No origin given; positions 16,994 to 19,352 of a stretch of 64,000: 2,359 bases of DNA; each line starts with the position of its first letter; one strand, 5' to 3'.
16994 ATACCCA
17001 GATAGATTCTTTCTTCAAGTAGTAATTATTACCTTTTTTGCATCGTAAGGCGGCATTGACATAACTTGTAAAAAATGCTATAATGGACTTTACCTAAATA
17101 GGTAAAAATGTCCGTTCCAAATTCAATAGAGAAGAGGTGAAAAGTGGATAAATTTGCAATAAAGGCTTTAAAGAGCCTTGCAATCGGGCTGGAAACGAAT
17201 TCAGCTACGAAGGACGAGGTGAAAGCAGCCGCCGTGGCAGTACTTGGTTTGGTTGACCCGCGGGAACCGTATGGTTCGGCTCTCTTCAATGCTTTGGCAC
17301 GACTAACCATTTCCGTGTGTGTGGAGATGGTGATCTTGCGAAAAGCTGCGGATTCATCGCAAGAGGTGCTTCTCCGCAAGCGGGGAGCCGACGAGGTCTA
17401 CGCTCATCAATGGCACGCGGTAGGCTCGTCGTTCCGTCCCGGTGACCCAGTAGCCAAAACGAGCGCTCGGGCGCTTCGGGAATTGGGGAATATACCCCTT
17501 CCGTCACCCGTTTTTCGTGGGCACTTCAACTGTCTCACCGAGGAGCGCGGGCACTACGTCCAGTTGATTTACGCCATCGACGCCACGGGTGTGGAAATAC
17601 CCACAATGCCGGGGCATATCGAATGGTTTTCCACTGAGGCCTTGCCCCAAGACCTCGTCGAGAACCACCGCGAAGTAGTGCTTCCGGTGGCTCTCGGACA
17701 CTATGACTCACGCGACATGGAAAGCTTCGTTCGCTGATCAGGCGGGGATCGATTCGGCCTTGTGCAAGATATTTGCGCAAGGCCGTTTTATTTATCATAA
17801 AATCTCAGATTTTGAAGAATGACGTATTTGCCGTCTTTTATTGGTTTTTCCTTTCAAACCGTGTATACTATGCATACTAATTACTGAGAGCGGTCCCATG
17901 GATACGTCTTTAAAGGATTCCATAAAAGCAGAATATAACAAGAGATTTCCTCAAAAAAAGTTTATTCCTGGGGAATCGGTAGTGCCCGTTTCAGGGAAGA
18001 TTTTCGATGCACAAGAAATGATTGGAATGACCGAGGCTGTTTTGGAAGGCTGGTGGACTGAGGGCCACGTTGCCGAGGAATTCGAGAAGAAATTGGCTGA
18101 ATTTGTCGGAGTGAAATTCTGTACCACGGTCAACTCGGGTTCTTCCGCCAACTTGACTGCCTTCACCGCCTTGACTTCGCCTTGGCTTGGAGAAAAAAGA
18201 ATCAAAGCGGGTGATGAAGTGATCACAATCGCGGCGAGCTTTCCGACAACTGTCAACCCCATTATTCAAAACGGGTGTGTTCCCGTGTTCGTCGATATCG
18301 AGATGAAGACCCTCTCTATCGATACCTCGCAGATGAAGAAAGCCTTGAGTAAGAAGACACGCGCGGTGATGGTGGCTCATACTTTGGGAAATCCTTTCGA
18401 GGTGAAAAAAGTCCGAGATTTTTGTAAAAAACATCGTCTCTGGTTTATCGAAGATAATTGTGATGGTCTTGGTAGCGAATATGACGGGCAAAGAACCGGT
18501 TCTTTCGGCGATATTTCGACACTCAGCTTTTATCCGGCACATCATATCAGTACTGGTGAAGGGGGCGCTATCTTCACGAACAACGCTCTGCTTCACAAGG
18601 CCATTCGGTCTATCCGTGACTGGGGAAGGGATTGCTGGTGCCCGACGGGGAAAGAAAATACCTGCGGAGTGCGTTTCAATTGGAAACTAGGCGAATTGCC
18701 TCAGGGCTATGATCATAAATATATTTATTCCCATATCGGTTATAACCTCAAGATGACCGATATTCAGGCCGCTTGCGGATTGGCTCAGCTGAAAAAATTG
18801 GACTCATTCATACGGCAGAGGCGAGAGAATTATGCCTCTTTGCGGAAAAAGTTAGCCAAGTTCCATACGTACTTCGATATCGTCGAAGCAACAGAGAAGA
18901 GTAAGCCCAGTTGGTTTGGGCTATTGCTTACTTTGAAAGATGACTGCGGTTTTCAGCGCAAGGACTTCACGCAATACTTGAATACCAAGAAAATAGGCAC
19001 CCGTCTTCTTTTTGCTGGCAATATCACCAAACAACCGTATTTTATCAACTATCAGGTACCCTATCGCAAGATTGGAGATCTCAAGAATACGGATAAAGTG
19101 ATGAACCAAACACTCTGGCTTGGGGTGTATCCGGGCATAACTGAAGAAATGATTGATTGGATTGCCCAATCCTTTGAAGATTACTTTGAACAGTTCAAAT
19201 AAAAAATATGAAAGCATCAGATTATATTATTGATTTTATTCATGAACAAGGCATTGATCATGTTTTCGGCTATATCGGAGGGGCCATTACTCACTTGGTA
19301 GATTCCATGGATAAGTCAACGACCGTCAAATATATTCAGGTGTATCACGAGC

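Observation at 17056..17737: Second promoter-equipped GC-rich insert between rfbG and rfbH, encoding a degenerate Nudix-like protein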

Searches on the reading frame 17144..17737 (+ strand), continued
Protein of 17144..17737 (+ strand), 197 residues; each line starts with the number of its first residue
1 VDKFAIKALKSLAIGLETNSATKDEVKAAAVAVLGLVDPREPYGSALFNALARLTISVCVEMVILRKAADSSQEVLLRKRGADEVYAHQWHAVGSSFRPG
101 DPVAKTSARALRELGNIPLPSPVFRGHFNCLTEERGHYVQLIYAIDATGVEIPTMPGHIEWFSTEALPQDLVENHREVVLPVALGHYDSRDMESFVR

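Call 104: search_solved_structures(query=A2, max_evalue=10)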
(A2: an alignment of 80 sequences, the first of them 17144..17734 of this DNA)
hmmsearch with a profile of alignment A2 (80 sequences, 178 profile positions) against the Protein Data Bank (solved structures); distinct sequences matched with E-value up to 10: 91 (the best 60 are shown).
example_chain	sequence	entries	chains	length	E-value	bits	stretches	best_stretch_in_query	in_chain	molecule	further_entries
2fml_A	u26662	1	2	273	4.5e-11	46.1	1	42-167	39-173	MutT/nudix family protein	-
4v14_A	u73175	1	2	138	2.4e-07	34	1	56-168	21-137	MUTATOR MUTT PROTEIN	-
3gz8_A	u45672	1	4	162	6.9e-07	32.5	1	43-168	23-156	MutT/nudix family protein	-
2yyh_A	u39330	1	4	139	7.6e-07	32.3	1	76-163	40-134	8-OXO-dGTPase domain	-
3hhj_A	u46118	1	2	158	8.6e-07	32.2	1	56-154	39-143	Mutator mutT protein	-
3gz5_A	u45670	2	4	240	1.8e-06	31.1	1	43-169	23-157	MutT/nudix family protein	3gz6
3ees_A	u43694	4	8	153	2.9e-06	30.5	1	58-167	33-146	Probable pyrophosphohydrolase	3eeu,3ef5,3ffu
3r03_A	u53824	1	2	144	8.3e-06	29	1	59-164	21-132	NUDIX hydrolase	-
2duk_A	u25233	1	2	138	8.5e-06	28.9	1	51-147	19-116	MS0616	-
7nnj_A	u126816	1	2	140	8.8e-06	28.9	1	51-147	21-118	Diphosphoinositol polyphosphate phosphohydrolase 2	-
5bs6_A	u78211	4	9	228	1.4e-05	28.2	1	44-156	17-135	transcriptional regulator AraR | transcriptional factor AraR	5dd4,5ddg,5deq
9t4d_A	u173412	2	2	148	1.7e-05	28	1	49-147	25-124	Diphosphoinositol polyphosphate phosphohydrolase 1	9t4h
5ltu_A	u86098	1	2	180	1.8e-05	27.9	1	51-147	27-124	Diphosphoinositol polyphosphate phosphohydrolase 2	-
1mut_A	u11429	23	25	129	3.2e-05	27.1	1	52-150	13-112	NUCLEOSIDE TRIPHOSPHATE PYROPHOSPHOHYDROLASE | Mutator mutT protein | 7,8-dihydro-8-oxoguanine-triphosphatase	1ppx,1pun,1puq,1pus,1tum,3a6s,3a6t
5x1x_A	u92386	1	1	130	4.5e-05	26.6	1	59-150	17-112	Mutator mutT protein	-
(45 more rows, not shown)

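Call 106: list_cluster_members(proteins=[P0005, P0006, P0007, P0008, P0009, P0010, P0011, P0012, P0013, P0015])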
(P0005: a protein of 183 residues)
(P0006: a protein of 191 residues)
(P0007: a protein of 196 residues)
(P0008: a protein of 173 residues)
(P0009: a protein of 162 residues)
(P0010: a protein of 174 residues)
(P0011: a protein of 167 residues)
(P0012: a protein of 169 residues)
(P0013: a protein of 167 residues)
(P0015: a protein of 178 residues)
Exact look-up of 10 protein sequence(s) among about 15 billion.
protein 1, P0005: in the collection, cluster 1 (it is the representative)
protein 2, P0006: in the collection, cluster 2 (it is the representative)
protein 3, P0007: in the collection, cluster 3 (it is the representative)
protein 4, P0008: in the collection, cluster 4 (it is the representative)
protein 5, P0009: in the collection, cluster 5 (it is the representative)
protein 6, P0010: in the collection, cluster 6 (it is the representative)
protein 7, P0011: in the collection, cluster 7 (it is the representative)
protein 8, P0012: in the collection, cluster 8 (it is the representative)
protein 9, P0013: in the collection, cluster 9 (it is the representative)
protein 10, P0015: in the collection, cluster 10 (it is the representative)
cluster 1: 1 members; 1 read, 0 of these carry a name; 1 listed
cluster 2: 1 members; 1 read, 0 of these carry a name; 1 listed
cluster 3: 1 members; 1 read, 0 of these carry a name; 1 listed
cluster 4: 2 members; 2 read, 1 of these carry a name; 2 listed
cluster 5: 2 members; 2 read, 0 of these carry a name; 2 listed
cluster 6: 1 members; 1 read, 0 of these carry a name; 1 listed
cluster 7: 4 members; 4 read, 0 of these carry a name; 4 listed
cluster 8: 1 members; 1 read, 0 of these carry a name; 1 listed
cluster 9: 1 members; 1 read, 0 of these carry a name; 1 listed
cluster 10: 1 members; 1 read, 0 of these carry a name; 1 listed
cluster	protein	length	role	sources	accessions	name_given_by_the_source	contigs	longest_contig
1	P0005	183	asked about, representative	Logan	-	-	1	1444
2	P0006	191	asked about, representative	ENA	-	-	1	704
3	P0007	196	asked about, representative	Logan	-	-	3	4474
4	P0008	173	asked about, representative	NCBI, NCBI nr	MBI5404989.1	MAG: NUDIX hydrolase [Candidatus Kerfeldbacteria bacterium] | NUDIX hydrolase [Candidatus Kerfeldbacteria bacterium]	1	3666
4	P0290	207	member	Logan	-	-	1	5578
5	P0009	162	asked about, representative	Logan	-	-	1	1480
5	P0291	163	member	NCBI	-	-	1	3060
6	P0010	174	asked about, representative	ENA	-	-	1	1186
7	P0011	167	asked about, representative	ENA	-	-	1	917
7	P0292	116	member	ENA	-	-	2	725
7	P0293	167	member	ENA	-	-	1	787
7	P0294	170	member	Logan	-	-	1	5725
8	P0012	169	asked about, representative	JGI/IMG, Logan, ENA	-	-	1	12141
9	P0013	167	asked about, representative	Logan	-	-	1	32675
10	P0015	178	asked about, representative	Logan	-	-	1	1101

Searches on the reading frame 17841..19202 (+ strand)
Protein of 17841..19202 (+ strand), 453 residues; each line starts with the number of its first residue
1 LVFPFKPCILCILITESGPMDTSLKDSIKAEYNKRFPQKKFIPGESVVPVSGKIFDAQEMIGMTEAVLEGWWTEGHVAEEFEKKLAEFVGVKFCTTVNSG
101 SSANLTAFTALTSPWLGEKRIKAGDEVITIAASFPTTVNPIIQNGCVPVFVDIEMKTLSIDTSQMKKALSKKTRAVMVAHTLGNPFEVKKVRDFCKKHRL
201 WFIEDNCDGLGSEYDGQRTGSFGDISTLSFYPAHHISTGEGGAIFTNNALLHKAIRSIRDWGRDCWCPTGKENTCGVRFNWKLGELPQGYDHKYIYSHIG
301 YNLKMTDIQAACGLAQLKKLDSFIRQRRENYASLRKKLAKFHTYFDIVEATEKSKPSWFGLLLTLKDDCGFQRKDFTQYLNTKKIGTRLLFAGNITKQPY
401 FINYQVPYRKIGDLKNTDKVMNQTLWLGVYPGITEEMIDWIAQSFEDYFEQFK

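Call 7: search_protein_families(library=pfam, proteins=[window:17841-19202:+], max_evalue=0.01)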
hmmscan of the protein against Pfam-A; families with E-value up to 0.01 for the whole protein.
window:17841-19202:+ (453 aa): 5 families
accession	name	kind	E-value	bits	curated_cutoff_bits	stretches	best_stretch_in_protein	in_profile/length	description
PF01041.23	DegT_DnrJ_EryC1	-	5.6e-97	325.6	19.8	1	61-445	9-359/360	DegT/DnrJ/EryC1/StrS aminotransferase family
PF00155.27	Aminotran_1_2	-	2.5e-05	24.1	19.7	1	75-203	41-183/361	Aminotransferase class I and II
PF01053.26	Cys_Met_Meta_PP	-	5e-05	22.5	27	1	79-207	55-175/381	Cys/Met metabolism PLP-dependent enzyme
PF00266.25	Aminotran_5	-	0.00019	21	21.5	1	77-211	44-181/371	Aminotransferase class-V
PF01212.27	Beta_elim_lyase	-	0.01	15.7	27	0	77-205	33-168/288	Beta-eliminating lyase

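Call 8: search_protein_families(library=ncbifam, proteins=[window:17841-19202:+], max_evalue=0.01)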
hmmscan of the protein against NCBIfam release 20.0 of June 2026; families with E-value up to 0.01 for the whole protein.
window:17841-19202:+ (453 aa): 19 families
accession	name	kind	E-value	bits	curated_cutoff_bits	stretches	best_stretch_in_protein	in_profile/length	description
NF011936.0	PRK15407.1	equivalog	1.2e-205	683.3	423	1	24-451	13-438/440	lipopolysaccharide biosynthesis protein RfbH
TIGR03588.1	PseC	equivalog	3e-64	217.3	423.5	1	51-445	5-376/380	UDP-4-amino-4,6-dideoxy-N-acetyl-beta-L-altrosamine transaminase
TIGR04181.1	NHT_00031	hypoth_equivalog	8.6e-55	186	420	2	55-258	8-220/359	LegC family aminotransferase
NF008658.2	PRK11658.1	equivalog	5.6e-44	150.3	631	1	47-448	4-376/379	UDP-4-amino-4-deoxy-L-arabinose aminotransferase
NF008687.0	PRK11706.1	equivalog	5.2e-42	143.9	375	1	120-449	67-374/375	dTDP-4-amino-4,6-dideoxygalactose transaminase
TIGR04427.1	PLP_DesI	equivalog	4.9e-35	121.4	650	2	64-265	38-231/390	dTDP-4-dehydro-6-deoxyglucose aminotransferase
TIGR02379.1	ECA_wecE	subfamily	1.7e-32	112.6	434.85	1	121-343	68-273/376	dTDP-4-amino-4,6-dideoxy-D-glucose transaminase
NF004770.0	PRK06108.1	subfamily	5.2e-07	28.8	422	1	121-226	117-230/396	pyridoxal phosphate-dependent aminotransferase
NF006488.0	PRK08912.1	equivalog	6e-07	28.7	498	1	110-185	99-171/387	aminotransferase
NF006569.0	PRK09082.1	subfamily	6e-06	25.6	420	1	120-180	111-171/386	methionine aminotransferase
NF005817.0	PRK07683.1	equivalog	7.1e-05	21.7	575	1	122-185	111-173/387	aminotransferase A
NF005305.0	PRK06836.1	equivalog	0.00011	21.6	376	1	121-179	119-177/396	pyridoxal phosphate-dependent aminotransferase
NF004621.0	PRK05957.1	equivalog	0.0004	19.2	498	1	121-207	110-201/389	pyridoxal phosphate-dependent aminotransferase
NF006003.0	PRK08133.1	equivalog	0.00052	18.8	522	1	79-207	69-189/396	O-succinylhomoserine sulfhydrylase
TIGR01325.1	O_suc_HS_sulf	equivalog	0.0008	18.1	510.05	1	79-186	57-152/380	O-succinylhomoserine sulfhydrylase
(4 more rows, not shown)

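Call 80: find_homologous_proteins(query=window:17901-19199:+, max_evalue=1e-150)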
Query window:17901-19199:+ (433 aa): 6788 proteins with E <= 1e-150 among 8000 candidates; the best 120 are listed.
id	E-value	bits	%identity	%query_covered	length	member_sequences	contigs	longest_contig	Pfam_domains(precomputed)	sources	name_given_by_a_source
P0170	0.0e+0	1018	100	100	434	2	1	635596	PF00155.28,PF01041.24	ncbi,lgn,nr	ncbi:MAG: lipopolysaccharide biosynthesis protein RfbH [Candidatus Moranbacteria bacterium]|nr:lipop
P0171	1.8e-277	938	90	99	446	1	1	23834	PF00155.28,PF00266.26,PF01041.24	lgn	-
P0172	8.9e-266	900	85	100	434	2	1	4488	PF00155.28,PF00266.26,PF01053.27,PF01041.24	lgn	-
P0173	7.6e-259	877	83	99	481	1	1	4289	PF00266.26,PF01041.24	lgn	-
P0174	1.9e-244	830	77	100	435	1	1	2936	PF00266.26,PF01053.27,PF01041.24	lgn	-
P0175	8.2e-235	798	75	100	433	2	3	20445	PF01041.24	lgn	-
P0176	1.3e-233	794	75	99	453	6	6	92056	PF01041.24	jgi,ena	-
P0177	1.1e-231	788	74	99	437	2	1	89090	PF01041.24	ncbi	ncbi:MAG: lipopolysaccharide biosynthesis protein RfbH [Patescibacteria group bacterium]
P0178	3.1e-230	783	73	99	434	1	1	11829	PF01041.24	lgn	-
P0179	4.5e-229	779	74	98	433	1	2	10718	PF00266.26,PF01041.24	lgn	-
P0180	9.4e-229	778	73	99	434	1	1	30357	PF01041.24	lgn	-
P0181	2.2e-227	773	73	99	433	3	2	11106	PF01041.24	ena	-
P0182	1.9e-226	770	74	99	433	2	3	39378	PF00266.26,PF01041.24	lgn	-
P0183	8.0e-225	765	71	99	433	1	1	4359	PF00155.28,PF00266.26,PF01212.28,PF01041.24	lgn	-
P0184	4.2e-223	759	71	99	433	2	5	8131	PF00266.26,PF01041.24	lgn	-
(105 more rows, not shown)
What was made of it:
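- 17841..17869 (+): Separate promoter for rfbH: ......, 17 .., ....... rfbH starts at ATG 17898. The ATG 17898 start gives the 434-aa RfbH recorded at NCBI (call 80).
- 17898..19202 (+): rfbH, the CDP-6-deoxy-D-xylo-4-hexulose-3-dehydrase (E1) and downstream neighbour. NF011936 1.2e-205 (call 8); call 80.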

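Call 84: find_encoding_contigs(protein=P0171, flank=6000, max_places=1)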
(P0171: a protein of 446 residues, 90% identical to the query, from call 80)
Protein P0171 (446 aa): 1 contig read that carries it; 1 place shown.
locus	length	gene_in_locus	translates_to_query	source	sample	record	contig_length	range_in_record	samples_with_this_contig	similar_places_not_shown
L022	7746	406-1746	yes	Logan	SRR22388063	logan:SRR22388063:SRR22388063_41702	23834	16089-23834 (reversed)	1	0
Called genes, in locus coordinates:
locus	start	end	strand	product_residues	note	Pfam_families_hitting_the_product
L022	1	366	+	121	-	?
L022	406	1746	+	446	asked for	PF01041:DegT_DnrJ_EryC1, PF00155:Aminotran_1_2 (weak), PF00266:Aminotran_5 (weak)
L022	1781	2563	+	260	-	PF00483:NTP_transferase, PF12804:NTP_transf_3 (weak)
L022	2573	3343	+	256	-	-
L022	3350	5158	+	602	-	PF02776:TPP_enzyme_N, PF00205:TPP_enzyme_M, PF02775:TPP_enzyme_C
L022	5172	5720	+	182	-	PF01965:DJ-1_PfpI, PF17124:ThiJ_like (faint)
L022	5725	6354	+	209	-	PF00702:Hydrolase (weak), PF13419:HAD_2, PF13242:Hydrolase_like (weak)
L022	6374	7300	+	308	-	PF01118:Semialdhyde_dh (weak), PF01370:Epimerase, PF16363:GDP_Man_Dehyd (faint)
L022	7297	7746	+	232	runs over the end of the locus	PF13489:Methyltransf_23, PF06325:PrmA (weak), PF07021:MetW (weak), PF13847:Methyltransf_31, PF08241:Methyltransf_11, PF08242:Methyltransf_12 (weak), PF13649:Methyltransf_25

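Call 85: find_encoding_contigs(protein=P0176, flank=6000, max_places=1)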
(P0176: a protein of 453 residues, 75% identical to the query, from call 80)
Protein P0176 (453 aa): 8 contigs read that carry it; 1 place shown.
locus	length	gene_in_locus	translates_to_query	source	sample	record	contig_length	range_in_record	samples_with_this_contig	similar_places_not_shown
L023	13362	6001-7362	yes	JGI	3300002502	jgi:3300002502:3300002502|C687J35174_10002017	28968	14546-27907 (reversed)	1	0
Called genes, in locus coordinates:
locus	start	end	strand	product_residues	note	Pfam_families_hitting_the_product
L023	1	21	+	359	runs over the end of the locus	?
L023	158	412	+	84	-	PF13370:Fer4_13, PF13459:Fer4_15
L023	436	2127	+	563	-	PF04055:Radical_SAM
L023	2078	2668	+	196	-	-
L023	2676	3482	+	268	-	-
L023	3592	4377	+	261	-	PF00483:NTP_transferase, PF12804:NTP_transf_3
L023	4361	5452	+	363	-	PF01073:3Beta_HSD (weak), PF01370:Epimerase, PF02719:Polysacc_synt_2, PF04321:RmlD_sub_bind, PF16363:GDP_Man_Dehyd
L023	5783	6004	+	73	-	-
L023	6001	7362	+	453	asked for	PF01041:DegT_DnrJ_EryC1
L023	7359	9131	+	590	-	PF02776:TPP_enzyme_N, PF00205:TPP_enzyme_M, PF02775:TPP_enzyme_C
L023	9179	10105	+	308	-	PF01118:Semialdhyde_dh (faint), PF01370:Epimerase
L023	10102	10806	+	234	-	PF13489:Methyltransf_23, PF07021:MetW (weak), PF13847:Methyltransf_31, PF08241:Methyltransf_11, PF08242:Methyltransf_12 (weak), PF13649:Methyltransf_25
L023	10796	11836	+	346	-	-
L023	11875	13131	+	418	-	-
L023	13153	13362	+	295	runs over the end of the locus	-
